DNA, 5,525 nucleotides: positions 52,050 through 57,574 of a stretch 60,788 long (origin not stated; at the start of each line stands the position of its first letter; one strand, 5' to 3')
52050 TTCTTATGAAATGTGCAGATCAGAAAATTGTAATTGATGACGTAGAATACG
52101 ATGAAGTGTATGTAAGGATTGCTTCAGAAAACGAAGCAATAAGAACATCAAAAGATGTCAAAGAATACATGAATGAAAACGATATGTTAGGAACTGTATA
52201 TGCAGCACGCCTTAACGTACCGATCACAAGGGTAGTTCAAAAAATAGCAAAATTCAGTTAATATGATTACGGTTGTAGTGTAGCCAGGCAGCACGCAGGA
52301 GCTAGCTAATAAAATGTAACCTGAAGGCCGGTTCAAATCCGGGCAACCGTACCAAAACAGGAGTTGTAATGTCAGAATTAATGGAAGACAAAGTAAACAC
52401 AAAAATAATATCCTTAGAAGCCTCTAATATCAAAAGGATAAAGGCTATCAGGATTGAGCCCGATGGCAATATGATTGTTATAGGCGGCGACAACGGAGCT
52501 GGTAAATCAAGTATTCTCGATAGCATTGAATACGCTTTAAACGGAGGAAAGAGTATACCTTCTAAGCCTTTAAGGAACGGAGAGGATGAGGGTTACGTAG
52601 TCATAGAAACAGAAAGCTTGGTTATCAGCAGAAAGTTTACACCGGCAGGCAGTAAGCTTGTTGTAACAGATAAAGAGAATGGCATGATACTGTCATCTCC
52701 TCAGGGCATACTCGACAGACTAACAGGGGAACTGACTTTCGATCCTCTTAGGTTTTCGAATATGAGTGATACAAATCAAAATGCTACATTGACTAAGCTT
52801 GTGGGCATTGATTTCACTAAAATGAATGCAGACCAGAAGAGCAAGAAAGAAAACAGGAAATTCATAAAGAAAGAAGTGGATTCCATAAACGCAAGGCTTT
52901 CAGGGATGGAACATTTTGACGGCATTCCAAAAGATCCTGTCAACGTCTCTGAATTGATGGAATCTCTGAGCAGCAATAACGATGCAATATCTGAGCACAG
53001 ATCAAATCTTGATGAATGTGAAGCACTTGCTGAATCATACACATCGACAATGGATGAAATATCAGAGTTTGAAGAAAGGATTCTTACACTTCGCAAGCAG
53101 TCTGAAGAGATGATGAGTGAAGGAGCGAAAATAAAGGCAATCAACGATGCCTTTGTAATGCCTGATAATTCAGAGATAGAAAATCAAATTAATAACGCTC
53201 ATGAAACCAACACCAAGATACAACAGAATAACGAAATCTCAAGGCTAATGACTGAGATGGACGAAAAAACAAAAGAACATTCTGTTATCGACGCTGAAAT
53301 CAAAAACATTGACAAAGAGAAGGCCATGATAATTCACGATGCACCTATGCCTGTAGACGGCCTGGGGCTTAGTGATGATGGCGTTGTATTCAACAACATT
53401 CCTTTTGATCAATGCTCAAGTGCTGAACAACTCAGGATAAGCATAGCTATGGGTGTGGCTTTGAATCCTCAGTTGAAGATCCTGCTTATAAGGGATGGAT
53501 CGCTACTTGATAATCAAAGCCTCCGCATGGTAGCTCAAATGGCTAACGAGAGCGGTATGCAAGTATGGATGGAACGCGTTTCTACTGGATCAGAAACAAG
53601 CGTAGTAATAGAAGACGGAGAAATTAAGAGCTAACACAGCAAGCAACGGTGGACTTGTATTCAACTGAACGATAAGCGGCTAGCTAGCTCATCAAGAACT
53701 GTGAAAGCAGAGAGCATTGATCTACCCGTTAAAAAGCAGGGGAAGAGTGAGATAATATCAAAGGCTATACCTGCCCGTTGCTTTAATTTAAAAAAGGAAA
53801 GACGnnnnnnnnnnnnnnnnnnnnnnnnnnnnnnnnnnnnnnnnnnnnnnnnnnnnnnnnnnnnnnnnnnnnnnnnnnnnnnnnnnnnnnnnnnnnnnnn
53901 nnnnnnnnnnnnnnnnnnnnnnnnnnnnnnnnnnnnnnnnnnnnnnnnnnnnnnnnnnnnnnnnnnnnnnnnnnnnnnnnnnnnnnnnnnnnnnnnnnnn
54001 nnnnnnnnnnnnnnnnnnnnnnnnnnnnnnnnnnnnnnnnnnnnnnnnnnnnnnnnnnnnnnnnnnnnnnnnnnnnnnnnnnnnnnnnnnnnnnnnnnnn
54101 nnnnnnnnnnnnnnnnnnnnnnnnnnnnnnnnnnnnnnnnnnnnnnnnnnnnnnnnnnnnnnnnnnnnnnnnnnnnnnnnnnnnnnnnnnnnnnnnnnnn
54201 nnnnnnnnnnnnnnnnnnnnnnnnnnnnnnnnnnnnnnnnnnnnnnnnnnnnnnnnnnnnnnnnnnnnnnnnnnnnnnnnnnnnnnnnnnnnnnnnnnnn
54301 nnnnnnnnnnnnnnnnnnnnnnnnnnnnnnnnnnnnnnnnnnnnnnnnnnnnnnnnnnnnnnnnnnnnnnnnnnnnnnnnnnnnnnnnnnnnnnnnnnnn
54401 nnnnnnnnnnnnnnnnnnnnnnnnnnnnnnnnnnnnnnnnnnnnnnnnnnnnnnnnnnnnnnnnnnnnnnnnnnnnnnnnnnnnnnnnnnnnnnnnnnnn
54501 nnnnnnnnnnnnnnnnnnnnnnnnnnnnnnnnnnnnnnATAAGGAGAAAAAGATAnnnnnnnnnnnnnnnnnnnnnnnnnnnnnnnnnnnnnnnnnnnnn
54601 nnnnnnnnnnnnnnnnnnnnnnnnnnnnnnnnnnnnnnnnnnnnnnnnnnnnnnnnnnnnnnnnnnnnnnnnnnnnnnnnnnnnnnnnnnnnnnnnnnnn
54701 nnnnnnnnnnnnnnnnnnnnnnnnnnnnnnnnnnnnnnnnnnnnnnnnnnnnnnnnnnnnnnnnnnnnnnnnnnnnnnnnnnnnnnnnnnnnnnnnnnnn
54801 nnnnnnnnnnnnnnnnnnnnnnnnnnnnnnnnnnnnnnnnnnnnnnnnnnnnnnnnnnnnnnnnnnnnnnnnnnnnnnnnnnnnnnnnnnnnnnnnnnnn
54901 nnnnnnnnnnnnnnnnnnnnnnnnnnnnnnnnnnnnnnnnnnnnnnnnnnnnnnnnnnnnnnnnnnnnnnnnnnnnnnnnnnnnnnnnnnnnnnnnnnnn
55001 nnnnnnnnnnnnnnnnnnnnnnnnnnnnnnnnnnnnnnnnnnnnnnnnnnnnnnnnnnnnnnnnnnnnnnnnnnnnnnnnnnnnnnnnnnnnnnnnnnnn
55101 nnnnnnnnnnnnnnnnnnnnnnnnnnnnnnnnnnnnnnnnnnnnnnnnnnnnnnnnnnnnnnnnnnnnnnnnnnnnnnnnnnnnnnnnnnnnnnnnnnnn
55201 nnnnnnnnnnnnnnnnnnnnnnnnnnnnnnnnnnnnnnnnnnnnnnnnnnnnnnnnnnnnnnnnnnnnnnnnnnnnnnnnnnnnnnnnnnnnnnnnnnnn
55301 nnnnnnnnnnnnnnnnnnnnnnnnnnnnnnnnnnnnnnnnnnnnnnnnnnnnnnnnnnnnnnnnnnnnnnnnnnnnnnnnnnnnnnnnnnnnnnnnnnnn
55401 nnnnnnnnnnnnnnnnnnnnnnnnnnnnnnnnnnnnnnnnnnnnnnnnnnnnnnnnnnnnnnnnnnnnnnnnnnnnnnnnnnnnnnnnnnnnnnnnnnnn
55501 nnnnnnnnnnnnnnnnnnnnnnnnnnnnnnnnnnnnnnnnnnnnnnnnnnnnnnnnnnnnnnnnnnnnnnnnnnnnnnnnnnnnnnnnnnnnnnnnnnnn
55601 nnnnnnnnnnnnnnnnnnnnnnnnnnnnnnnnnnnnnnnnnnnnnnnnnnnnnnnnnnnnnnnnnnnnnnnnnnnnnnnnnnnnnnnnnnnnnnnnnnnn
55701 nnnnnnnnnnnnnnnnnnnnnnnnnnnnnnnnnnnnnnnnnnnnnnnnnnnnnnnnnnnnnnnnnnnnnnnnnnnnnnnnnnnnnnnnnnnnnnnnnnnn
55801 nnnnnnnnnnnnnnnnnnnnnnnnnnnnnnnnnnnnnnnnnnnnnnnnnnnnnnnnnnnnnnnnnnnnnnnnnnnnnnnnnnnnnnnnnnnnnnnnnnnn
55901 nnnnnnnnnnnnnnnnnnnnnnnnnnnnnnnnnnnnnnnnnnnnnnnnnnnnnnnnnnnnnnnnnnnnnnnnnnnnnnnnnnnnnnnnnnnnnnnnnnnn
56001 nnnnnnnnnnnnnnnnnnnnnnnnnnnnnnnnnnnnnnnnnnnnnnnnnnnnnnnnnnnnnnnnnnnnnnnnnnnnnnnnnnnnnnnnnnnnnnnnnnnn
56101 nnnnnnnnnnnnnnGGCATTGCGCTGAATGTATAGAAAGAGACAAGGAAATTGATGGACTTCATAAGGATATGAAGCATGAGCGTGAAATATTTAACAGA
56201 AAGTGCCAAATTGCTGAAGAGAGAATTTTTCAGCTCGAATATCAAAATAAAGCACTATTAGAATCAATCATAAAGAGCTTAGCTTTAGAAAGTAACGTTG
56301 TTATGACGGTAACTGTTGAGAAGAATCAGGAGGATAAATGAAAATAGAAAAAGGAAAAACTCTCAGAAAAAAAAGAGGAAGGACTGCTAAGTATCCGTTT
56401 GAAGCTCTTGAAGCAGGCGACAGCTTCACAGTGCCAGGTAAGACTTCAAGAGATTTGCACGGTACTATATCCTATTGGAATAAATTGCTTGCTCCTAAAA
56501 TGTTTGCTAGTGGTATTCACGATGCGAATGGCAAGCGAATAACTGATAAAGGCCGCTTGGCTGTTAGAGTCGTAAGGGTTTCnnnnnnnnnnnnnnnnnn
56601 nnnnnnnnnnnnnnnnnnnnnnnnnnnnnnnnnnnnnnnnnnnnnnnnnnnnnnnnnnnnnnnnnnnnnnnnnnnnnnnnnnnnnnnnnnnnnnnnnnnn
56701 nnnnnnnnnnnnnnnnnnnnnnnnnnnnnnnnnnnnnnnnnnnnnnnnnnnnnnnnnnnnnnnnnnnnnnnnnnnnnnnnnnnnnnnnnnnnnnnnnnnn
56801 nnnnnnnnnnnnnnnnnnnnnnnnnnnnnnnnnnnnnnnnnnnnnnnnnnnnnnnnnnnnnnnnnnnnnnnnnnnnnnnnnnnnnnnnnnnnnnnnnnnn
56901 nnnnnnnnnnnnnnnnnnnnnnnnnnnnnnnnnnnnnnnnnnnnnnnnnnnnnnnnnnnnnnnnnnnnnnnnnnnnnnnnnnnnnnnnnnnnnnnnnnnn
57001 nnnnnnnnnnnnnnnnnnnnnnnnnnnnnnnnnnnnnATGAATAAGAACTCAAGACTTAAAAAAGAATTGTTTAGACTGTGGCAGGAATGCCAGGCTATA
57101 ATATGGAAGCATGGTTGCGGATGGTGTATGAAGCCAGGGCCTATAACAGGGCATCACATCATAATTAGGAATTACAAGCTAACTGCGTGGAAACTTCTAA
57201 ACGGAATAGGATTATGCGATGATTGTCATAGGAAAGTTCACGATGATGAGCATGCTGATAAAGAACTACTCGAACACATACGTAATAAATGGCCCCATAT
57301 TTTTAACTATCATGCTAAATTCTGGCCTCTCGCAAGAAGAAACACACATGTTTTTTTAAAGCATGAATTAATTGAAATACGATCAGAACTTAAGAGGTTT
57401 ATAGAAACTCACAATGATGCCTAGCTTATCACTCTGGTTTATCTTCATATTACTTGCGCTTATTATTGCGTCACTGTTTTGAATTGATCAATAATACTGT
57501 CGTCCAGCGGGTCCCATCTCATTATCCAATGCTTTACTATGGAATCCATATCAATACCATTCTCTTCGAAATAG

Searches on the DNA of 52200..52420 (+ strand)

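Call 95: search_rna_families(source=window, start=52200, end=52420, threshold=evalue, max_evalue=10, show_alignments=3)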
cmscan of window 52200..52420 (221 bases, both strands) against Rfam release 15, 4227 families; matches with E-value up to 10: 3.
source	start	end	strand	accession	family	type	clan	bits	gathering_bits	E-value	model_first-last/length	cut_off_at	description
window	52269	52351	+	RF00005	tRNA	Gene; tRNA;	CL00001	33.7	29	1e-05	1-71/71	no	tRNA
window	52223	52271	+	RF02358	hsp17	Cis-reg; thermoregulator;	-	18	45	0.65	1-49/49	no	Hsp17 thermometer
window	52319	52371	+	RF03012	Mu-gpT-DE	Gene; sRNA;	-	11.3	49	4.8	1-53/53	no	Mu-gpT-DE RNA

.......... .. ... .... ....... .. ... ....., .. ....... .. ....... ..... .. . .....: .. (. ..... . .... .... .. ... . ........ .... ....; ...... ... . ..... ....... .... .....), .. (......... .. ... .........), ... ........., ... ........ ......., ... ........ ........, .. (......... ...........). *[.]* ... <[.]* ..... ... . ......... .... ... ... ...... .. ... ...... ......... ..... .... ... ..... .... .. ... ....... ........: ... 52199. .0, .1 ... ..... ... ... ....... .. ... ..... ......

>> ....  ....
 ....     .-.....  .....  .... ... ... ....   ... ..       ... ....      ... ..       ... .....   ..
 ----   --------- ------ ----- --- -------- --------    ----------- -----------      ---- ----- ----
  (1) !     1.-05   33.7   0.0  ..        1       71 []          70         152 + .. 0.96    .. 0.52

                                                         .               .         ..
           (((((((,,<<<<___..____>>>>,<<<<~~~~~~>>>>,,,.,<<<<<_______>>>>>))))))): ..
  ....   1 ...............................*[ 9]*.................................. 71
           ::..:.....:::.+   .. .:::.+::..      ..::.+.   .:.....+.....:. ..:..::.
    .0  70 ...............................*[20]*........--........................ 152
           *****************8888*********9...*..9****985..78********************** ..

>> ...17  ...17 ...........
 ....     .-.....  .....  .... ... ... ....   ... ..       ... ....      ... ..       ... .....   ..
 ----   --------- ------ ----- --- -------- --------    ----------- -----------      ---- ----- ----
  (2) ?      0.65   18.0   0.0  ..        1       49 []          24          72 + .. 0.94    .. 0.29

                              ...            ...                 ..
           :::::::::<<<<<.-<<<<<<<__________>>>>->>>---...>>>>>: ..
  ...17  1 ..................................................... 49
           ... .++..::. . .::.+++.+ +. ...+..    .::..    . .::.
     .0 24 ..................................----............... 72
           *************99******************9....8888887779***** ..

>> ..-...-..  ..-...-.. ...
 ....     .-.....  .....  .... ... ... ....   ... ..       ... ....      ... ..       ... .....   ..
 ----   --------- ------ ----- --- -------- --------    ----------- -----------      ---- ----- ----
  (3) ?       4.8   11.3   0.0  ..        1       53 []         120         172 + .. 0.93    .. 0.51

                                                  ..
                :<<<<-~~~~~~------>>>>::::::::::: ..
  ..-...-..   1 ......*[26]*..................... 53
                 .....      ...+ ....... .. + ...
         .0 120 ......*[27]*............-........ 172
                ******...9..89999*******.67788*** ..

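Call 99: search_dna_similar(query=window:52262-52368:+, collection=phages, mode=distant, max_rows=25, max_evalue=1)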
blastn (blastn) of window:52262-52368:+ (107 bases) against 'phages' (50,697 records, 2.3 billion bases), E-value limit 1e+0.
No match.

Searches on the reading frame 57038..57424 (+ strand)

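Call 82: search_protein_families(library=pfam, proteins=[window:57038-57424:+], max_evalue=0.001)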
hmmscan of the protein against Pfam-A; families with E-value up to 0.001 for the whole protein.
window:57038-57424:+ (128 aa): 1 family
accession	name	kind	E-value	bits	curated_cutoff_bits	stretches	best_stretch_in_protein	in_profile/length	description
PF01844.29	HNH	-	0.00058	20.4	21.4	0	27-69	1-46/47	HNH endonuclease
